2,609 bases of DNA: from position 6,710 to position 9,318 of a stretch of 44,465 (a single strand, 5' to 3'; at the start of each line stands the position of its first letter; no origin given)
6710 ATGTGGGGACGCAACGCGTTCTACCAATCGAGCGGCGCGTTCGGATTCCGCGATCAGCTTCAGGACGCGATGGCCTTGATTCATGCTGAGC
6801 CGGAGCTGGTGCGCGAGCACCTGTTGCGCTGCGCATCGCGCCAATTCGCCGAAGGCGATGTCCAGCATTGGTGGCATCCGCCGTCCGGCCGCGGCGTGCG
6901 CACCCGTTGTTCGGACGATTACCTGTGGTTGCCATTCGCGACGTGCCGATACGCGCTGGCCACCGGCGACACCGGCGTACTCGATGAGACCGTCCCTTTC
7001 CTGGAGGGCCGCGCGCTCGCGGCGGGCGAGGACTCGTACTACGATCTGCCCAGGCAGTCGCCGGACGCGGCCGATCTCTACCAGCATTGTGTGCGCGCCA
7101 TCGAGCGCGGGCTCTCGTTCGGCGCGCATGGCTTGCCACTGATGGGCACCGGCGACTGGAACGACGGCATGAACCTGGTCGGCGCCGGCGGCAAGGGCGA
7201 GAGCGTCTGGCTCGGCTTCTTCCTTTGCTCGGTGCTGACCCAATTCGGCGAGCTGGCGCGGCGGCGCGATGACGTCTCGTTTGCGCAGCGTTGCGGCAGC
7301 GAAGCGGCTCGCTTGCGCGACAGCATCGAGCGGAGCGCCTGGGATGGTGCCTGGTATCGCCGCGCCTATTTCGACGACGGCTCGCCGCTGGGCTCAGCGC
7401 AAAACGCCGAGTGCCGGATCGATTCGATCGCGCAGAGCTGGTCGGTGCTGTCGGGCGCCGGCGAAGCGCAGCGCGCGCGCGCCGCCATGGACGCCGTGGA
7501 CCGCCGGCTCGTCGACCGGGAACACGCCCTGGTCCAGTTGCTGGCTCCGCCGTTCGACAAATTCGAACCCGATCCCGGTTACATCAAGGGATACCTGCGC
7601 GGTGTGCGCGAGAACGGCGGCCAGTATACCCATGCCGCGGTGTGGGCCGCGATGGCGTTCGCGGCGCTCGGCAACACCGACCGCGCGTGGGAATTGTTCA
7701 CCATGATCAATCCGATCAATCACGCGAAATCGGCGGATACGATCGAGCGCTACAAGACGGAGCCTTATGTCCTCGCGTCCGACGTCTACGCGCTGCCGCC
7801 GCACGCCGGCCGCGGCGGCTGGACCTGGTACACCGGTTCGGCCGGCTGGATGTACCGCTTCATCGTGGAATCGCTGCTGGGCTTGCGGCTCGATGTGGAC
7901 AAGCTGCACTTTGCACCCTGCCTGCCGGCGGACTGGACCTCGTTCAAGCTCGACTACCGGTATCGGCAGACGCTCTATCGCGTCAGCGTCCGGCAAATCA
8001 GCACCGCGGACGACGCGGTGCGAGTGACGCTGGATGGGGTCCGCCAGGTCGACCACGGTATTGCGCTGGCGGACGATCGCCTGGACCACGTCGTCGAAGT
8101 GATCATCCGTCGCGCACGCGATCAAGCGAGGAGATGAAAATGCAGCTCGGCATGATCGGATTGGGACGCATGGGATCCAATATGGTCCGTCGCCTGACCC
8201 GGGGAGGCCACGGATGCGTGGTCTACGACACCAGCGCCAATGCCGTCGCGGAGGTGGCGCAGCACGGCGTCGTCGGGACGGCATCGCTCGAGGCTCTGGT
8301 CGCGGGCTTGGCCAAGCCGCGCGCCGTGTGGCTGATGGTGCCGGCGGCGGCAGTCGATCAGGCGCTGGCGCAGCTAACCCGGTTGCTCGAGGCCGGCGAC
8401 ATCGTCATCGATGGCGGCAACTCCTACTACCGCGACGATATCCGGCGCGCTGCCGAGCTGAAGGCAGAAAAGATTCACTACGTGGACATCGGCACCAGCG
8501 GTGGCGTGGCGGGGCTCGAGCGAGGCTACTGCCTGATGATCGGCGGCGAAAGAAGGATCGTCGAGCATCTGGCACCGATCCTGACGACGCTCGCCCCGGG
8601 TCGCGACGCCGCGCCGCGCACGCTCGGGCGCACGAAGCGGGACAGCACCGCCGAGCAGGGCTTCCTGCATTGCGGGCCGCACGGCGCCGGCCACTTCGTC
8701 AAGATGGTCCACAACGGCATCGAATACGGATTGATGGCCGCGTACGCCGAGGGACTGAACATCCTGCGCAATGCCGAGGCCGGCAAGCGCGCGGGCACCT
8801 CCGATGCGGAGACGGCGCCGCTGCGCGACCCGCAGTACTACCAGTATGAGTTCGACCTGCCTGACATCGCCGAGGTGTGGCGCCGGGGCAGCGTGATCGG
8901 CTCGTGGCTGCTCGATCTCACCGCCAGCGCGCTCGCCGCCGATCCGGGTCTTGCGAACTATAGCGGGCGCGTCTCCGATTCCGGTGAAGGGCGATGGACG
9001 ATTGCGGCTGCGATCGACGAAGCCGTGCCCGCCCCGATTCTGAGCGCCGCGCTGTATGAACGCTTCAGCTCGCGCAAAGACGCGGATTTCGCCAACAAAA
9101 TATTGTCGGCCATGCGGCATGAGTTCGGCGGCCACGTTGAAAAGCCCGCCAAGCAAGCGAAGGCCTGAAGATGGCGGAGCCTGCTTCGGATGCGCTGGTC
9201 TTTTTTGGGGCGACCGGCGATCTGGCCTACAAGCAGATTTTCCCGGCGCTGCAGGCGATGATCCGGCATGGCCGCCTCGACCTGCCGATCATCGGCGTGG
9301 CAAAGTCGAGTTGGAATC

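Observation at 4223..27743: Roughly 23.5 kb co-directional array interleaving beta-1,2-glucan synthesis and breakdown enzymes with a complete oxidative pentose-phosphate set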

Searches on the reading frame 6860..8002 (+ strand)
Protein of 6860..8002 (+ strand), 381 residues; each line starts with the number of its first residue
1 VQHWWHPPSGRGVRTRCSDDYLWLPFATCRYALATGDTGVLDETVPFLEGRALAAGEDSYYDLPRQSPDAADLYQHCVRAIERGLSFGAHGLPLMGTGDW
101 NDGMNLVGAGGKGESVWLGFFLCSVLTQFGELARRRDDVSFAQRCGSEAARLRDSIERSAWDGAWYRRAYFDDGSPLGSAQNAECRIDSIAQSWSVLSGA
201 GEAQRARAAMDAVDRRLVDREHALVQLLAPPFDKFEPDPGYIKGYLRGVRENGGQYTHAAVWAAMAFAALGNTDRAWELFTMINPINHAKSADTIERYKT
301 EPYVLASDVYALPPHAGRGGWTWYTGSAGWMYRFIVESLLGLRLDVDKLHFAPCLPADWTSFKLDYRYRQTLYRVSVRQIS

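Call 49: search_solved_structures(query=window:6860-8002:+, max_evalue=1e-20, show_alignments=5)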
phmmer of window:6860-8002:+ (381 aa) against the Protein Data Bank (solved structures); distinct sequences matched with E-value up to 1e-20: 15.
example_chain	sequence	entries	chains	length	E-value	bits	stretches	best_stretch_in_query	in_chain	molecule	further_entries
8rf9_A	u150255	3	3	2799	4.4e-129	434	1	1-364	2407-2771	Cyclic beta 1-2 glucan synthetase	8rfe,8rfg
8rf0_A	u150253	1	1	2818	4.4e-129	434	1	1-364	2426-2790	Cyclic beta-(1,2)-glucan synthase NdvB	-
1v7v_A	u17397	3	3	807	1.2e-48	169.2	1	11-378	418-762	chitobiose phosphorylase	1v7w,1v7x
4zle_A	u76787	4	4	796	2.2e-44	155.1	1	18-379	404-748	Putative b-glycan phosphorylase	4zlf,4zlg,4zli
3s4c_A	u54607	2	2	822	6.7e-40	140.3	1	5-377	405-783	Lactose Phosphorylase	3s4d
8ho9_A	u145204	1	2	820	2.1e-39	138.7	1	13-378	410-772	Cellobiose phosphorylase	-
3qde_A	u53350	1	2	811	2.1e-39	138.7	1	13-378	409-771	Cellobiose phosphorylase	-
8ho7_A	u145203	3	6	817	2.2e-39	138.6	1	13-378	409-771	Cellobiose phosphorylase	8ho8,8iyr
3rrs_A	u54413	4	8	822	3.7e-39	137.9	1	5-377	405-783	Cellobiose phosphorylase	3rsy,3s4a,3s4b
8hob_A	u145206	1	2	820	7.8e-39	136.8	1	13-378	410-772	Cellobiose phosphorylase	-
8bou_A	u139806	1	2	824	1.5e-36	129.3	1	18-376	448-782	N,N'-diacetylchitobiose phosphorylase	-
2cqs_A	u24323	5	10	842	3.5e-34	121.5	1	5-377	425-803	Cellobiose Phosphorylase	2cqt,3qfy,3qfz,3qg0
3afj_A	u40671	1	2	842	5.3e-34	120.9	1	5-377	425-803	Cellobiose Phosphorylase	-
3act_A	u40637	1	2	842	2.9e-33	118.5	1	5-377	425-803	Cellobiose Phosphorylase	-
3acs_A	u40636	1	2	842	4.8e-33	117.8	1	5-377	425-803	Cellobiose Phosphorylase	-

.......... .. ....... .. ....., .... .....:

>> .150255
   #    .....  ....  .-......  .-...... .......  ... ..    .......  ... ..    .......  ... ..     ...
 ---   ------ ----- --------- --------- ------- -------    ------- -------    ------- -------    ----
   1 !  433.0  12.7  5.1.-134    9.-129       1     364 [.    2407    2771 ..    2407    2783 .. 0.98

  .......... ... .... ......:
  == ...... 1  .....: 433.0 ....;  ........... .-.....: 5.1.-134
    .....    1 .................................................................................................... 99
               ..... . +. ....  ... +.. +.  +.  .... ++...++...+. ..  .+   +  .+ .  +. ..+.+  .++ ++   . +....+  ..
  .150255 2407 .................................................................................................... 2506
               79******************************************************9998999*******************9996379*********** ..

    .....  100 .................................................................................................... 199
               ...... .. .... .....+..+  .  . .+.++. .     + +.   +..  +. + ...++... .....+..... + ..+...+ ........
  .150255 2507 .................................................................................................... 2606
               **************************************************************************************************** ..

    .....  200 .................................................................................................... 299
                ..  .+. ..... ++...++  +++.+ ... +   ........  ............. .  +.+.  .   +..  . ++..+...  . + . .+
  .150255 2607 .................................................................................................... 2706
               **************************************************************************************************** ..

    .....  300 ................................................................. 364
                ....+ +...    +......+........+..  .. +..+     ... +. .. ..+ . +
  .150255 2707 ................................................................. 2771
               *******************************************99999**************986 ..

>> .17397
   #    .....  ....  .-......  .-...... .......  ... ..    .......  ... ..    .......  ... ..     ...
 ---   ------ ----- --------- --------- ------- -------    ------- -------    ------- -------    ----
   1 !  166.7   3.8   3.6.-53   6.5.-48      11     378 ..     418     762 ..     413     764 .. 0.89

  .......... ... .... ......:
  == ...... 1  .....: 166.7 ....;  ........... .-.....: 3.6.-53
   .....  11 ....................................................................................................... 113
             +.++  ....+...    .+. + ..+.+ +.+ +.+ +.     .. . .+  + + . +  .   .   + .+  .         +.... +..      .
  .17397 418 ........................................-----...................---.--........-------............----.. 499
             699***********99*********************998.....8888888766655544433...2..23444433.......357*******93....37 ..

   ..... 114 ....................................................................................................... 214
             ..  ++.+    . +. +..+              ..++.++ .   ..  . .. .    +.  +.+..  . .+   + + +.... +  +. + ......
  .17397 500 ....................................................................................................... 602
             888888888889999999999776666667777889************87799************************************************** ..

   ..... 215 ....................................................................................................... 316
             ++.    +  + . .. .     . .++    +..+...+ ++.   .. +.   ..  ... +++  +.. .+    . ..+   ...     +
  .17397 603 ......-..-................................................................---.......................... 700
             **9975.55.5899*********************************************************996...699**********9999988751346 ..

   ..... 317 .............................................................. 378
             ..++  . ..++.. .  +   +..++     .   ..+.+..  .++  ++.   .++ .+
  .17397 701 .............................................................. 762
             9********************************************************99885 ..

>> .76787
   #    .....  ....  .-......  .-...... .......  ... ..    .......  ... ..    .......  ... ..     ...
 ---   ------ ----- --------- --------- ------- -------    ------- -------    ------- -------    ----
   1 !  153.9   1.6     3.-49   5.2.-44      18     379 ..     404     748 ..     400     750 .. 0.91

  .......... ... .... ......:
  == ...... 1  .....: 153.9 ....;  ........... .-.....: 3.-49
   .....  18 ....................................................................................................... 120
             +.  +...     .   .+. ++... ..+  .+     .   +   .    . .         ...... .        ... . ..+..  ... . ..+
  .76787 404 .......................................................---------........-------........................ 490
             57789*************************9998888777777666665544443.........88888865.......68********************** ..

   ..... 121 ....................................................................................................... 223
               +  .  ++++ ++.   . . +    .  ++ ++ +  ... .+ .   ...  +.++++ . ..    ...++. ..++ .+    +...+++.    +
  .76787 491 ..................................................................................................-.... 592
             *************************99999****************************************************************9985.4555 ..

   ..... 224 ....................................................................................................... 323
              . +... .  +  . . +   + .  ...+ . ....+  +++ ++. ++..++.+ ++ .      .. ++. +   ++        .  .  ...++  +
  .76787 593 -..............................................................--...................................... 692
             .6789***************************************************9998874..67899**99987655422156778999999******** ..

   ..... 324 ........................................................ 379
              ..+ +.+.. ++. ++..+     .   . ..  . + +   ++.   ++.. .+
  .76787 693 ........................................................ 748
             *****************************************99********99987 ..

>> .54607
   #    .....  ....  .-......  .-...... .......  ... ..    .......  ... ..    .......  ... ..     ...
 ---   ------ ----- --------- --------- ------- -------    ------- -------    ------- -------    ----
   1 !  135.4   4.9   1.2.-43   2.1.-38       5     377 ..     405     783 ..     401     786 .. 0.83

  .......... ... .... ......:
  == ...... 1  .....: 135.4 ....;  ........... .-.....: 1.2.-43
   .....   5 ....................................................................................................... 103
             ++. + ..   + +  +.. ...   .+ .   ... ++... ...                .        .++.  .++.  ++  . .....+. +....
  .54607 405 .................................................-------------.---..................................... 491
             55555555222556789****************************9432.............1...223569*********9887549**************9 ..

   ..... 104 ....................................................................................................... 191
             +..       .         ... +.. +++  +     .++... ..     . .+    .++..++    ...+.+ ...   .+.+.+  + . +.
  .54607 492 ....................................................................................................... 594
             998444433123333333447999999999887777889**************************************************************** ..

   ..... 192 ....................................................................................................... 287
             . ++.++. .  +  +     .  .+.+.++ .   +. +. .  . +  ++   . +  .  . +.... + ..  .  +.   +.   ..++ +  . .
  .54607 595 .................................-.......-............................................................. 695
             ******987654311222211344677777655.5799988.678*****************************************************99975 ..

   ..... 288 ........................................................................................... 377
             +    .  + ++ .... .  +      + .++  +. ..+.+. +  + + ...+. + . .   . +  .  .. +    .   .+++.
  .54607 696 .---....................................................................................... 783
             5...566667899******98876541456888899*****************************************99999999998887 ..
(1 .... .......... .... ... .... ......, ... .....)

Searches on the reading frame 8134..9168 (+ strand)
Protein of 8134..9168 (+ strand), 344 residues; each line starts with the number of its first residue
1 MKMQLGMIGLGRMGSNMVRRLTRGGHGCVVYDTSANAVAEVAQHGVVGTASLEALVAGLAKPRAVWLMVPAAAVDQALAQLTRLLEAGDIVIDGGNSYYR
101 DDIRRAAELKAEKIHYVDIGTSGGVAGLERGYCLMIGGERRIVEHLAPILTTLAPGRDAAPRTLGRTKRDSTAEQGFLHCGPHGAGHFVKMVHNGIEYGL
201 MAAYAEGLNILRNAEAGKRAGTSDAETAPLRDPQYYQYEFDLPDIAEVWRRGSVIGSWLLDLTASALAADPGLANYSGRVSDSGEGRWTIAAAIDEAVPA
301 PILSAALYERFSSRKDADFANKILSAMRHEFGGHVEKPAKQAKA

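Call 3: search_protein_families(library=pfam, proteins=[window:8134-9168:+])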
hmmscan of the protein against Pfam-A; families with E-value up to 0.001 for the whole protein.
window:8134-9168:+ (344 aa): 5 families
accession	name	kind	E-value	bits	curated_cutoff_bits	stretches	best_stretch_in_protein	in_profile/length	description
PF03446.21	NAD_binding_2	-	1e-37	130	21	1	5-154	2-153/161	NAD binding domain of 6-phosphogluconate dehydrogenase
PF00393.24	6PGD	-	3.3e-20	73.1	27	2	186-214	1-29/290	6-phosphogluconate dehydrogenase, C-terminal domain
PF03807.23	F420_oxidored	-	1.2e-05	26.3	21.6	1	5-94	2-91/94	NADP oxidoreductase coenzyme F420-dependent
PF02254.24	TrkA_N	-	7e-05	23.6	23.8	1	8-91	4-93/116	TrkA-N domain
PF02826.25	2-Hacid_dh_C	-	0.00032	20.6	25.1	1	3-57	37-90/178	D-isomer specific 2-hydroxyacid dehydrogenase, NAD binding domain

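Call 29: search_protein_families(library=ncbifam, proteins=[window:8140-9168:+])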
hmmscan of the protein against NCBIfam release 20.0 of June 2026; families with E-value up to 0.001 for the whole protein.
window:8140-9168:+ (342 aa): 13 families
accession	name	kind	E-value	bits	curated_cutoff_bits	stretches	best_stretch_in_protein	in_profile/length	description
NF007161.0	PRK09599.1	subfamily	6.8e-140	465.5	271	1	1-336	1-300/302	NADP-dependent phosphogluconate dehydrogenase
TIGR00872.1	gnd_rel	equivalog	4.4e-125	416.8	297.2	1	1-337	1-298/299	phosphogluconate dehydrogenase (NAD(+)-dependent, decarboxylating)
NF006765.0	PRK09287.1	equivalog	2.7e-63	214.5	413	2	2-213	5-208/476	NADP-dependent phosphogluconate dehydrogenase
TIGR00873.1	gnd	equivalog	3.1e-59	201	426.7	2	2-212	1-203/467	decarboxylating NADP(+)-dependent phosphogluconate dehydrogenase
NF008592.0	PRK11559.1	equivalog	3.5e-14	52.8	397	1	1-152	3-156/296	2-hydroxy-3-oxopropionate reductase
TIGR01692.1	HIBADH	equivalog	5.1e-14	52.3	291.6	1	6-152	2-150/288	3-hydroxyisobutyrate dehydrogenase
TIGR01505.1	tartro_sem_red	equivalog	1.1e-12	47.7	340.75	1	3-152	2-153/291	2-hydroxy-3-oxopropionate reductase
NF043037.1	ThreonDh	equivalog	2.4e-10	40.3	350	1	2-152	4-156/297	L-threonate dehydrogenase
NF011633.0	PRK15059.1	equivalog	2.5e-08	33.4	451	1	1-151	1-152/292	2-hydroxy-3-oxopropionate reductase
NF012005.0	PRK15461.1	equivalog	1.2e-07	31.2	348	1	3-118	4-120/298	sulfolactaldehyde 3-reductase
NF011381.1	PRK14806.1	equivalog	5.9e-06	24.8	902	1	2-106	5-108/733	bifunctional prephenate dehydrogenase/3-phosphoshikimate 1-carboxyvinyltransferase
NF042925.1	FHMPC_DH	equivalog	7.2e-06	25.5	500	1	2-55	2-55/304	5-formyl-3-hydroxy-2-methylpyridine 4-carboxylate 5-dehydrogenase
NF005694.0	PRK07502.1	equivalog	4.6e-05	22.8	409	1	3-116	9-122/310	prephenate/arogenate dehydrogenase family protein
